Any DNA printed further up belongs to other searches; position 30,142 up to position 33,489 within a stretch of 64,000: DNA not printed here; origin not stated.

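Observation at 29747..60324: Shared Cys-rich dockerin-like module on four unrelated secreted enzymes: candidate surface scaffolding or sorting system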

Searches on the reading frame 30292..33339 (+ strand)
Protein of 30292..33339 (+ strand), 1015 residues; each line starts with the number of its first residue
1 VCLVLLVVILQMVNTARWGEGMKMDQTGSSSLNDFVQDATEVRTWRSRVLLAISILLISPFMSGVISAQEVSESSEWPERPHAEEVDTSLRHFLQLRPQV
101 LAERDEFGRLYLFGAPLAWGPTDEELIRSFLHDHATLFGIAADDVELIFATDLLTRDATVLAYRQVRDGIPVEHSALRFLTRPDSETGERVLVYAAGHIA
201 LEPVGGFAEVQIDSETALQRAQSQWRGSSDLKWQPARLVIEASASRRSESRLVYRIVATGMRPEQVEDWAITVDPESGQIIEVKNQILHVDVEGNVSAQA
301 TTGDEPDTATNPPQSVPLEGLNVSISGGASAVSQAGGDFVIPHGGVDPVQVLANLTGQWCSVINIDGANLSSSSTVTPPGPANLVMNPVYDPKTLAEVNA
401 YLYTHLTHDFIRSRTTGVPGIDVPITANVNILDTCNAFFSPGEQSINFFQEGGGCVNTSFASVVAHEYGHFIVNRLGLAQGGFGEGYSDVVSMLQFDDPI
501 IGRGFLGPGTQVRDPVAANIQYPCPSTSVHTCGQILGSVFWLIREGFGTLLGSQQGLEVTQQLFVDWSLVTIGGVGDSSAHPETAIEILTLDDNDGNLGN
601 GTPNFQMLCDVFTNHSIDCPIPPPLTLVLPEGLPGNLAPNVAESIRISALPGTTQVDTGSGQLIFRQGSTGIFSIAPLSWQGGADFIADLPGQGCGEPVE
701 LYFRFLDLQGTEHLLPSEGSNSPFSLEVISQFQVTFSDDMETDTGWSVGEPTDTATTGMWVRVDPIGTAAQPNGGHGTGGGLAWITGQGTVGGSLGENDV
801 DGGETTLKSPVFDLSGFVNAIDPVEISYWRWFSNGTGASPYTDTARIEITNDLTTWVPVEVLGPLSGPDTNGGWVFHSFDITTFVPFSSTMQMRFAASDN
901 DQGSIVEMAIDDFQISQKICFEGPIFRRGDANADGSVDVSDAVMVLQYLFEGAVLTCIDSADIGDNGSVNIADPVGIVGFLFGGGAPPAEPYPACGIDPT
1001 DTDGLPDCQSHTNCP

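Call 6: search_protein_families(library=pfam, proteins=[window:30292-33339:+], max_evalue=0.01)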
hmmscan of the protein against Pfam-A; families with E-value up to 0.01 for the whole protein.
window:30292-33339:+ (1015 aa): 2 families
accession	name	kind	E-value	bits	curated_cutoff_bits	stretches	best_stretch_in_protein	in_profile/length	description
PF00404.24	Dockerin_1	-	0.00027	21.5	22.9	1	929-973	2-48/57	Dockerin type I domain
PF03413.25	PepSY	-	0.00094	19.9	24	1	212-283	2-59/60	Peptidase propeptide and YPEB domain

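Call 7: search_protein_families(library=ncbifam, proteins=[window:30292-33339:+], max_evalue=0.01)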
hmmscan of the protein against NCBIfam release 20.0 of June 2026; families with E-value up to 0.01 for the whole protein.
window:30292-33339:+ (1015 aa): 1 family
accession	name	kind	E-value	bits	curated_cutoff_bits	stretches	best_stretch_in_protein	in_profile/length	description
NF038112.1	myxo_dep_M36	subfamily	0.0036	14.5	1500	0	462-494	634-674/1604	myxosortase-dependent M36 family metallopeptidase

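Call 16: find_related_loci(query=window:30292-33336:+, collection=genome_contigs, flank=10000)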
Query window:30292-33336:+ (1015 aa) in genome_contigs; peptide patterns used: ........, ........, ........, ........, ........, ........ (x = any residue, [..] = any of these).
34 stretches matched a pattern; 20 encode a relative of the query (tblastn E <= 1e-3); 20 distinct loci.
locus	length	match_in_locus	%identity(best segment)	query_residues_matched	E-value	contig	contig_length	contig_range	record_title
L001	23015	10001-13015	74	1-1015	0e+0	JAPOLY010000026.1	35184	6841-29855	MAG: bacterium isolate bin129 k141_311114_length_35184_cov_30.2043, whole genome shotgun sequence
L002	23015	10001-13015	74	1-1015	0e+0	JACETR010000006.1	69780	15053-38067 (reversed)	MAG: Planctomycetota bacterium isolate MCMED-G47 Planctomycetes-MCMED-G47-C6, whole genome shotgun sequence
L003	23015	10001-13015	74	1-1015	0e+0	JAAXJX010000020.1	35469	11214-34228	MAG: Planctomycetia bacterium isolate SW42618_bin_2 NODE_208_length_35469_cov_18.527701, whole genome shotgun sequence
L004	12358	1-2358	82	229-1015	0e+0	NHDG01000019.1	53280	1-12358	MAG: Planctomycetia bacterium TMED53 MHASMcontig_1074242, whole genome shotgun sequence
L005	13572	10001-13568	32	1-1015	4e-112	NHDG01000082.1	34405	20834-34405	MAG: Planctomycetia bacterium TMED53 MHASMcontig_1094455, whole genome shotgun sequence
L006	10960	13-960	44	625-948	2e-64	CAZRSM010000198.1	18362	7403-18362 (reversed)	MAG TPA_asm: uncultured Planctomycetales bacterium isolate binchicken_co219_19 genome assembly, contig: k141_1184091, wh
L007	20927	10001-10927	39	629-949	2e-52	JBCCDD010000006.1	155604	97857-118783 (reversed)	MAG: Planctomycetota bacterium isolate P01_A01_bin.75 k141_1901755_length_155604_cov_22.1833, whole genome shotgun seque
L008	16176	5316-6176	39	625-924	1e-50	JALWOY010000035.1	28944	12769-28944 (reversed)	MAG: Phycisphaerales bacterium isolate M2_maxbin2_scaf2bin.260 M2_NODE_1308_length_28944_cov_6.816567, whole genome shot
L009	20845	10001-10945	36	657-991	7e-47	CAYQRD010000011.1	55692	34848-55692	MAG TPA_asm: uncultured Phycisphaeraceae bacterium isolate binchicken_co208_89 genome assembly, contig: NODE_683_length_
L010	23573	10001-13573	39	622-993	2e-52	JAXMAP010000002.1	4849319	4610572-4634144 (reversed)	MAG: Phycisphaerae bacterium isolate STL-PLA13 C1.27.fa-2, whole genome shotgun sequence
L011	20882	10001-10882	38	660-973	3e-46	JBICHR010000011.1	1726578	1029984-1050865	MAG: Phycisphaerales bacterium JB052 k141_58697, whole genome shotgun sequence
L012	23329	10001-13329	37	662-999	4e-46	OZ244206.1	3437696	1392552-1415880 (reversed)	MAG: Phycisphaerales bacterium isolate ffed7d32-17eb-4fab-9bc9-3907e3393155 genome assembly, chromosome: 1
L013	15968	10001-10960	35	663-1007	2e-45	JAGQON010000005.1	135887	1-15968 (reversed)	MAG: Phycisphaerales bacterium isolate HKST-UBA15 NODE_5_length_135887_cov_12.275230, whole genome shotgun sequence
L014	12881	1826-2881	37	624-973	2e-45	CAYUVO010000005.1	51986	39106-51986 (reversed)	MAG TPA_asm: uncultured Phycisphaeraceae bacterium isolate SRP215229_co1_212 genome assembly, contig: NODE_312_length_51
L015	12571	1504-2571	35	624-980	9e-45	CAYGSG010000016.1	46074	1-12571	MAG TPA_asm: uncultured Phycisphaeraceae bacterium isolate ERP117304_co2_96 genome assembly, contig: NODE_696_length_460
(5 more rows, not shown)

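Call 60: search_solved_structures(query=window:30292-33336:+, max_evalue=0.1)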
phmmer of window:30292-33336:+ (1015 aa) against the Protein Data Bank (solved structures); distinct sequences matched with E-value up to 0.1: 4.
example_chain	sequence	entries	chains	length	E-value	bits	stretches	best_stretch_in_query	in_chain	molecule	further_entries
2mte_A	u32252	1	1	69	0.0016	19.7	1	929-977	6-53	Cellulose 1,4-beta-cellobiosidase (reducing end) CelS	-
1daq_A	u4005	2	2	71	0.0017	19.7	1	929-977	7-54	ENDOGLUCANASE SS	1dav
2ccl_B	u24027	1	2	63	0.035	15.3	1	928-978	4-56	ENDO-1,4-BETA-XYLANASE Y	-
5m2o_B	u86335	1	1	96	0.041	15.1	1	929-977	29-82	Group I Dockerin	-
